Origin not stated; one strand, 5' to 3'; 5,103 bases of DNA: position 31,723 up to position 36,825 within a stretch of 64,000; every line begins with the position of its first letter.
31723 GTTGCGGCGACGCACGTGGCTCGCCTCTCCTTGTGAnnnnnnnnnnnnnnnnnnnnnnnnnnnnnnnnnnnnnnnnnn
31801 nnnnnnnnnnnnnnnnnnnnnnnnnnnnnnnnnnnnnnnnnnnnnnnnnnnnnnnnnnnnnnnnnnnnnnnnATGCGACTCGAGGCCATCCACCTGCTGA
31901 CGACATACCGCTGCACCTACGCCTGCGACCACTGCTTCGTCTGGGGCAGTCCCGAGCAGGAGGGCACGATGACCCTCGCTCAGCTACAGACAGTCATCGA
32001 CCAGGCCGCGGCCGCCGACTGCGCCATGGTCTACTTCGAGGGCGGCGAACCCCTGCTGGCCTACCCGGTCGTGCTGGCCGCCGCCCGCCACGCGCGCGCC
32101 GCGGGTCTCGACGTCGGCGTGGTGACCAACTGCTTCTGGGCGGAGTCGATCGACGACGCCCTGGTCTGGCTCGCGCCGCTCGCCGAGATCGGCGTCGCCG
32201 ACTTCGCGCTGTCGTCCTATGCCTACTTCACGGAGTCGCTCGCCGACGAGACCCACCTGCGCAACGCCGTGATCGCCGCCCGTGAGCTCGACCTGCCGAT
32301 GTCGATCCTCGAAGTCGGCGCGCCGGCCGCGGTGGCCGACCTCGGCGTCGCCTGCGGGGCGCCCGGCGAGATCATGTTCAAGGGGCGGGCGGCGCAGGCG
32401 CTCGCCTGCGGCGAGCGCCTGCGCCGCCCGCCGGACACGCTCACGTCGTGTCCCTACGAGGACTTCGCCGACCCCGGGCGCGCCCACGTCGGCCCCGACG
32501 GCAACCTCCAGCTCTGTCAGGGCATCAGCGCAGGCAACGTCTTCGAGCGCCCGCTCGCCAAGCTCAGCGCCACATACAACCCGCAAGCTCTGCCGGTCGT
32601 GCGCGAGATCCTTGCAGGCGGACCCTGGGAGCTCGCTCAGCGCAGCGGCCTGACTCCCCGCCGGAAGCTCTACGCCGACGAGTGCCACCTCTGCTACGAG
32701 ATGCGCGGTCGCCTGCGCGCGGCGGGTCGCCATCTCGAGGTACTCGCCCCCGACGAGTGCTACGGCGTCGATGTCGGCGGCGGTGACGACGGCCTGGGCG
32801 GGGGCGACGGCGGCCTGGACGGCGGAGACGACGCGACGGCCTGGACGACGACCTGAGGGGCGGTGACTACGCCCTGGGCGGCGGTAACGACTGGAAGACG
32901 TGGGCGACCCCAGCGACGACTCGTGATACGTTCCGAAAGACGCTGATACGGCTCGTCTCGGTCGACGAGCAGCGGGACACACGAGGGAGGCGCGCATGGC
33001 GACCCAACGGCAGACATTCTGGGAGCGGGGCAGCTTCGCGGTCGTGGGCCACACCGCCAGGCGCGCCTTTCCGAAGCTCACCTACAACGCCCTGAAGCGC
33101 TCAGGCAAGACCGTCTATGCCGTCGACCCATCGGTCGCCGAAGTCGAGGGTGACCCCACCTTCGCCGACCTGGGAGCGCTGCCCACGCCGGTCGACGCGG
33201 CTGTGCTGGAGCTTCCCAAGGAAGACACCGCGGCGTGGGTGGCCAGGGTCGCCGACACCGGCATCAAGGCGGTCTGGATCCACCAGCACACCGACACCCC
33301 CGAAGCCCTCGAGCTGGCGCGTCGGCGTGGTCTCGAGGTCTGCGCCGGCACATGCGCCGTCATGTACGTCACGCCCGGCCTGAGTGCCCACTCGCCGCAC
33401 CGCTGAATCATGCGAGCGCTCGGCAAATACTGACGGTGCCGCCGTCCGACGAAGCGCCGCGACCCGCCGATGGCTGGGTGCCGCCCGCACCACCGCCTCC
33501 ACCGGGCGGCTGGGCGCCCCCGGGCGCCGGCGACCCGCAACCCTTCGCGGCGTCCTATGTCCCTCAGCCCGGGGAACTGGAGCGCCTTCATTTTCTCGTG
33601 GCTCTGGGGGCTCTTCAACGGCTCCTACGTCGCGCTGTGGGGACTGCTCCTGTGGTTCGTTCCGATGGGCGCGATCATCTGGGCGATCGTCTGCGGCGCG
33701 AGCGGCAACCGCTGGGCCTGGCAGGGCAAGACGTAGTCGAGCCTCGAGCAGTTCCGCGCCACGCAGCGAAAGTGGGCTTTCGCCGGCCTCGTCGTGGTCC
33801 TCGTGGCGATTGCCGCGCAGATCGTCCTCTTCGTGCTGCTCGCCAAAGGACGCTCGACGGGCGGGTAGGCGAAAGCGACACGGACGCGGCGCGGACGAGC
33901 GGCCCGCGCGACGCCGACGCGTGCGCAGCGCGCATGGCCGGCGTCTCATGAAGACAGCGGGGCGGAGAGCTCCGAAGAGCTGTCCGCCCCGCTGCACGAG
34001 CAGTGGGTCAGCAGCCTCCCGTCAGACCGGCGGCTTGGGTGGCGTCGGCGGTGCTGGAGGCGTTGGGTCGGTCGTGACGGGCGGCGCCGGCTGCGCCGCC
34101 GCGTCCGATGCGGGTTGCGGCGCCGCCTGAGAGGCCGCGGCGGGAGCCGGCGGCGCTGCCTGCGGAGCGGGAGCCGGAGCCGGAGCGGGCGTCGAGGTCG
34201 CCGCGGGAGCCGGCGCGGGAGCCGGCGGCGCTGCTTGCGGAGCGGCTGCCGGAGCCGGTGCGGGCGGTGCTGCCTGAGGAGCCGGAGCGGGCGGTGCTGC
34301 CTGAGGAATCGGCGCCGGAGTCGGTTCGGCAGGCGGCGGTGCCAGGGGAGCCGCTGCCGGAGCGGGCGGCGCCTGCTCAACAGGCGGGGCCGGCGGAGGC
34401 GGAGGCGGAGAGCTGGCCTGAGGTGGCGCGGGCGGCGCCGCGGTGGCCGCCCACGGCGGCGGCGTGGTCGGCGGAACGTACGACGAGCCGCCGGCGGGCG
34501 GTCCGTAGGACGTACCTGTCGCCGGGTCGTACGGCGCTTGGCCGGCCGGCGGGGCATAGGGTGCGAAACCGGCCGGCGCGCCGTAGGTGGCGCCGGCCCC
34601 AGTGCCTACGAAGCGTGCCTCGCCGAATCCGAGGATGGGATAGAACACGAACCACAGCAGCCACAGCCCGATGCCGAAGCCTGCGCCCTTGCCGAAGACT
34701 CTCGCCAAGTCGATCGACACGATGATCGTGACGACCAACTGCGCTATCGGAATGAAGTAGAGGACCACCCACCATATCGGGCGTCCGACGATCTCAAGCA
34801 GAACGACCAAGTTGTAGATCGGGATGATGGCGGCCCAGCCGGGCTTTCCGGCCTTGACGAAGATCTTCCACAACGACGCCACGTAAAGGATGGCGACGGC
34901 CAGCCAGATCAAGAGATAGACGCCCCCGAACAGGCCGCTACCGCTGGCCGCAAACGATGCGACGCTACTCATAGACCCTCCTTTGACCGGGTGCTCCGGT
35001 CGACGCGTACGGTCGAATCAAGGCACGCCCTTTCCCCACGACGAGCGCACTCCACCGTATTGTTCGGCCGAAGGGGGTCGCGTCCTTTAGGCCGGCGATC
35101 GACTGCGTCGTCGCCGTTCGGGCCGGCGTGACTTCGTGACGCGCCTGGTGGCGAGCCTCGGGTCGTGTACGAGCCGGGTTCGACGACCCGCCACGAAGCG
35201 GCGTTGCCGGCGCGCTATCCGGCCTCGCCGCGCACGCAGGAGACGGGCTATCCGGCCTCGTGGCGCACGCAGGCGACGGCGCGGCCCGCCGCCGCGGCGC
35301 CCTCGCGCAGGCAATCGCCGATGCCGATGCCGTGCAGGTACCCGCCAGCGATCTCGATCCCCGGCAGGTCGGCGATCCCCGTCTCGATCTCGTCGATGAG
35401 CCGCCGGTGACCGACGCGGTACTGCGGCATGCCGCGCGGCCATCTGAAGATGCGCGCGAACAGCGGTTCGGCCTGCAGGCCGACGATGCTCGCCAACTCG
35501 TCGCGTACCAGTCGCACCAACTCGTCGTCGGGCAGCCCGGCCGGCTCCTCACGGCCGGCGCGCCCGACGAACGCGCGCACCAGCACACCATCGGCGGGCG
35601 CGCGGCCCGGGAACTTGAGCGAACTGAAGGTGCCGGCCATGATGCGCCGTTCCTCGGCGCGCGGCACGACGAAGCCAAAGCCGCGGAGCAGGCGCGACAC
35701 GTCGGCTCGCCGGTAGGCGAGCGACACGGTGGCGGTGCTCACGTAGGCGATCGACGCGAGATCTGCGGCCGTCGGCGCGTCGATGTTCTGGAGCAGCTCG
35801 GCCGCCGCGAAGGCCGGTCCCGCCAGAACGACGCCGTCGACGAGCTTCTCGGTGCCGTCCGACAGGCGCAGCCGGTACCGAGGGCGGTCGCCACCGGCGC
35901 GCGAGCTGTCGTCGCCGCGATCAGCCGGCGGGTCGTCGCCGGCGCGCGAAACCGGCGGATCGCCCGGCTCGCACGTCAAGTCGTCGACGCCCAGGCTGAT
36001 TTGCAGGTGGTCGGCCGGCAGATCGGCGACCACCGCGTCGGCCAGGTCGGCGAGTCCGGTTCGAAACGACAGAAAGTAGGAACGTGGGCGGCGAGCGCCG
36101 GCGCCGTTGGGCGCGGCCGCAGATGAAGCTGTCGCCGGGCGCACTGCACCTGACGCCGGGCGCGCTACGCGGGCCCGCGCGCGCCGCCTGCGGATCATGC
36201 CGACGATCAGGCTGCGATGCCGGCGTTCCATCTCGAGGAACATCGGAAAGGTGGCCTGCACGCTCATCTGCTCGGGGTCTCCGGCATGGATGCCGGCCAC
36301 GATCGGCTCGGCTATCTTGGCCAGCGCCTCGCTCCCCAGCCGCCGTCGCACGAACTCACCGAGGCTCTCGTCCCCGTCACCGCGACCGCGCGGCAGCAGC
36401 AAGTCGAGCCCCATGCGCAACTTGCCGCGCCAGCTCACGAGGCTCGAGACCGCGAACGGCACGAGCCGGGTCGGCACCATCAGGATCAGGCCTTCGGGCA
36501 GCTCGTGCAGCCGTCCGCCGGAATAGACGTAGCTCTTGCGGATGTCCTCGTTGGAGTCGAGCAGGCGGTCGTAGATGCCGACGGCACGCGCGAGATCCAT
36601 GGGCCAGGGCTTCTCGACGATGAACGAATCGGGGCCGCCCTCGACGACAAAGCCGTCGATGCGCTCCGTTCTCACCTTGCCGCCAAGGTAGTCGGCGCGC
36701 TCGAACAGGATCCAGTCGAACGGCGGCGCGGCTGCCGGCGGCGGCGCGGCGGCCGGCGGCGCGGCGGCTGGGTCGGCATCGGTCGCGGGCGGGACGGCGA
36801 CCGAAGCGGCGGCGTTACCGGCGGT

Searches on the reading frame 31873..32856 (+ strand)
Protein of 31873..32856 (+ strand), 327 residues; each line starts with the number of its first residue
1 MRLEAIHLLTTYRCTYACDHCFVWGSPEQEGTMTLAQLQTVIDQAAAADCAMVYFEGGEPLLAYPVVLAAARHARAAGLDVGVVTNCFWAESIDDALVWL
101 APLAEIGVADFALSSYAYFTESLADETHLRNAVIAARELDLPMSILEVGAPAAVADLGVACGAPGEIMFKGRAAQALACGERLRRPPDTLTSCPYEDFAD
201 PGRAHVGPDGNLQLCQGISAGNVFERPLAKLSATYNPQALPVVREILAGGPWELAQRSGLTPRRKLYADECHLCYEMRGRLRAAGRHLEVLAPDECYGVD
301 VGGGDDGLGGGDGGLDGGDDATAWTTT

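Call 51: search_protein_families(library=ncbifam, proteins=[window:31873-32856:+], max_evalue=0.00001)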
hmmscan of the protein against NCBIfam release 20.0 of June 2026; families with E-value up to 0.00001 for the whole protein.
window:31873-32856:+ (327 aa): 11 families
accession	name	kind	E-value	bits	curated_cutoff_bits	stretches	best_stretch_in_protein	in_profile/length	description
TIGR04078.1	rSAM_yydG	equivalog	3.9e-13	49.5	300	1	11-141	8-139/309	YydG family radical SAM peptide epimerase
NF038283.1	viperin_w_prok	equivalog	1.3e-08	34.3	180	1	10-88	8-93/281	viperin family antiviral radical SAM protein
TIGR04303.1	GeoRSP_rSAM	equivalog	4.8e-08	32.9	400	1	12-92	13-90/325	GeoRSP system radical SAM/SPASM protein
TIGR04317.1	W_rSAM_matur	equivalog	1.1e-07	31.4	380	1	5-98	5-99/349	tungsten cofactor oxidoreductase radical SAM maturase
TIGR04055.1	rSAM_NirJ2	equivalog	1.8e-07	31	500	1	9-87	5-82/326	putative heme d1 biosynthesis radical SAM protein NirJ2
NF049973.1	radical_Rv1681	equivalog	3.7e-07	29.4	380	1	7-66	75-135/326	Rv1681 family radical SAM protein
TIGR04546.1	rSAM_ahbC_deAc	equivalog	4e-07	29.2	650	1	10-87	45-122/390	12,18-didecarboxysiroheme deacetylase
TIGR04051.1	rSAM_NirJ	equivalog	7.4e-07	28.5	515.45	1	12-87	10-85/354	heme d1 biosynthesis radical SAM protein NirJ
TIGR04167.1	rSAM_SeCys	equivalog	2.2e-06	27.1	300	1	3-64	7-68/303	arsenosugar biosynthesis radical SAM (seleno)protein ArsS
TIGR04347.1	pseudo_SAM_Halo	equivalog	5.5e-06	25.9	525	0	10-86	44-120/390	TIGR04347 family pseudo-SAM/SPASM protein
TIGR03978.1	rSAM_paired_1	equivalog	9.7e-06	24.6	370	0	4-75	82-158/466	His-Xaa-Ser system radical SAM maturase HxsB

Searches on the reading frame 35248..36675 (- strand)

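Call 7: search_protein_families(library=pfam, proteins=[window:35248-36675:-], max_evalue=0.001)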
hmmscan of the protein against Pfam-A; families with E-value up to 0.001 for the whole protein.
window:35248-36675:- (475 aa): 1 family
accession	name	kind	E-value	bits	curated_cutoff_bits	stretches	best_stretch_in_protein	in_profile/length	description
PF01593.30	Amino_oxidase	-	4e-35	122.4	19.8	1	1-465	30-441/443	Flavin containing amine oxidoreductase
